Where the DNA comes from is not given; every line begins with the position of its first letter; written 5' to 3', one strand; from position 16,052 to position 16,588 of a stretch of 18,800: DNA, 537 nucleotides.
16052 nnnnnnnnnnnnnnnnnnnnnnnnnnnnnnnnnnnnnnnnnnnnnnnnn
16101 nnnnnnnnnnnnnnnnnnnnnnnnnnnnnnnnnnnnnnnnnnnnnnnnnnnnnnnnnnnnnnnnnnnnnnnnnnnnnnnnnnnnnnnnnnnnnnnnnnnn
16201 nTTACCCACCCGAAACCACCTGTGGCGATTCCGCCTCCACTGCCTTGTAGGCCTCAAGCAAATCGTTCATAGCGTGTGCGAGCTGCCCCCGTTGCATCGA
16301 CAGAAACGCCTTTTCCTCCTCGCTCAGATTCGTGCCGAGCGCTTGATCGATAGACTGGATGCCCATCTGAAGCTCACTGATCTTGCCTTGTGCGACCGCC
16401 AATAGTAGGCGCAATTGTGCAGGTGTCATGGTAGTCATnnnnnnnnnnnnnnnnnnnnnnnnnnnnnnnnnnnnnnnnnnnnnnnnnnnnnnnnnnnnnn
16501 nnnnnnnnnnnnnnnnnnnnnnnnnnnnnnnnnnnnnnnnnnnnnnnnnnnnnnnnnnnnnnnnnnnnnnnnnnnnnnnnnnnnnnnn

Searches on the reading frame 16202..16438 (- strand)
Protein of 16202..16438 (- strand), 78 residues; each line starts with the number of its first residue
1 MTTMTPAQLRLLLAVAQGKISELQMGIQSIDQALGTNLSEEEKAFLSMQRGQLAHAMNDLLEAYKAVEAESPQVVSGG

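Call 5: search_protein_families(library=pfam, proteins=[window:16202-16438:-], max_evalue=1)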
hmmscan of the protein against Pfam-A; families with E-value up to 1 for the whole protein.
window:16202-16438:- (78 aa): 1 family
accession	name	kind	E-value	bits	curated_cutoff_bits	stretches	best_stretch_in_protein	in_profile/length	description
PF22905.2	Hydro_N_hd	-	0.0094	16.3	27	1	9-69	109-171/195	Hydrolase N-terminal helical domain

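Call 6: search_protein_families(library=phrogs, proteins=[window:16202-16438:-], max_evalue=0.1)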
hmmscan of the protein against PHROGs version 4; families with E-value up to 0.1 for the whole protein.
window:16202-16438:- (78 aa): 0 families

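Call 16: search_protein_families(library=padloc, proteins=[window:16202-16438:-], max_evalue=1)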
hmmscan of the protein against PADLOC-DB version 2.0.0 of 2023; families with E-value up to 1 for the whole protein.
window:16202-16438:- (78 aa): 0 families

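Call 57: find_homologous_proteins(query=window:16202-16438:-, max_evalue=0.001)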
Query window:16202-16438:- (78 aa): 4 proteins with E <= 0.001 among 4 candidates.
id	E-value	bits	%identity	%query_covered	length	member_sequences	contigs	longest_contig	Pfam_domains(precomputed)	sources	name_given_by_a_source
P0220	4.2e-38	146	100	96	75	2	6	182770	-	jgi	jgi:hypothetical protein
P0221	7.1e-26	107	77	95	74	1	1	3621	-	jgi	jgi:hypothetical protein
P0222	1.5e-25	106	81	90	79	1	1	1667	-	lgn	-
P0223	1.5e-18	84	79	74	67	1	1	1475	-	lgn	-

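Call 58: find_encoding_contigs(protein=P0221, flank=4000, max_places=2)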
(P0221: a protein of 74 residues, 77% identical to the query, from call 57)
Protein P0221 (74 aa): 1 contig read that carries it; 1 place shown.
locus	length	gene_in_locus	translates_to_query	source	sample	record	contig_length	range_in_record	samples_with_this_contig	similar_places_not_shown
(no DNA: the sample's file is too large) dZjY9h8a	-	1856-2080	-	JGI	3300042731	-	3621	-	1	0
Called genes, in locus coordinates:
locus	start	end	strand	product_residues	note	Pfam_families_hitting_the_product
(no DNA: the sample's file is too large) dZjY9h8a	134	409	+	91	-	-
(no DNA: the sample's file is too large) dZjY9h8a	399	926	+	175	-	-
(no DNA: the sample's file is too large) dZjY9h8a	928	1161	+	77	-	-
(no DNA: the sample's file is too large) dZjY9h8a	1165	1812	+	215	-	PF13521:AAA_28 (weak), PF02223:Thymidylate_kin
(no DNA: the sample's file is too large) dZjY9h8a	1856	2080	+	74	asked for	-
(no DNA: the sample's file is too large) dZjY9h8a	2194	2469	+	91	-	-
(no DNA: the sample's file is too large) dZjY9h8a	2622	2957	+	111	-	-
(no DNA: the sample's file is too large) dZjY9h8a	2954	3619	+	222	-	?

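Call 59: find_encoding_contigs(protein=P0222, flank=4000, max_places=2)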
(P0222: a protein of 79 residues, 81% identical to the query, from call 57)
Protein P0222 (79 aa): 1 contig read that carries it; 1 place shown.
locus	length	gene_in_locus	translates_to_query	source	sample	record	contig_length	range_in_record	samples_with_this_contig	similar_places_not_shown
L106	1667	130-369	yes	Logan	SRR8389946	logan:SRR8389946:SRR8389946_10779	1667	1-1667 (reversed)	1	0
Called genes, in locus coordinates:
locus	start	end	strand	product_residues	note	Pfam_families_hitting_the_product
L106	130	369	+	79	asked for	-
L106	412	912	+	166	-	-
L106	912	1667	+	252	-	?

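Call 60: find_encoding_contigs(protein=P0223, flank=4000, max_places=2)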
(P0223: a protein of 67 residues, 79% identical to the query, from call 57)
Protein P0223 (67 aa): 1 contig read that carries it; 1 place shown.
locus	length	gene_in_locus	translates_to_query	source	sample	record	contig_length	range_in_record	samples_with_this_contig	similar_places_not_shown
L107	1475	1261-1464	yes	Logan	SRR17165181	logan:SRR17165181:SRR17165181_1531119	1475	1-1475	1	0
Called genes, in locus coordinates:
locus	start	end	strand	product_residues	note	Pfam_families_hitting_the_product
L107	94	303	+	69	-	-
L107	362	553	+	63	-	-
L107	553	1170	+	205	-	PF24746:DUF7694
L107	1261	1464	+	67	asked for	-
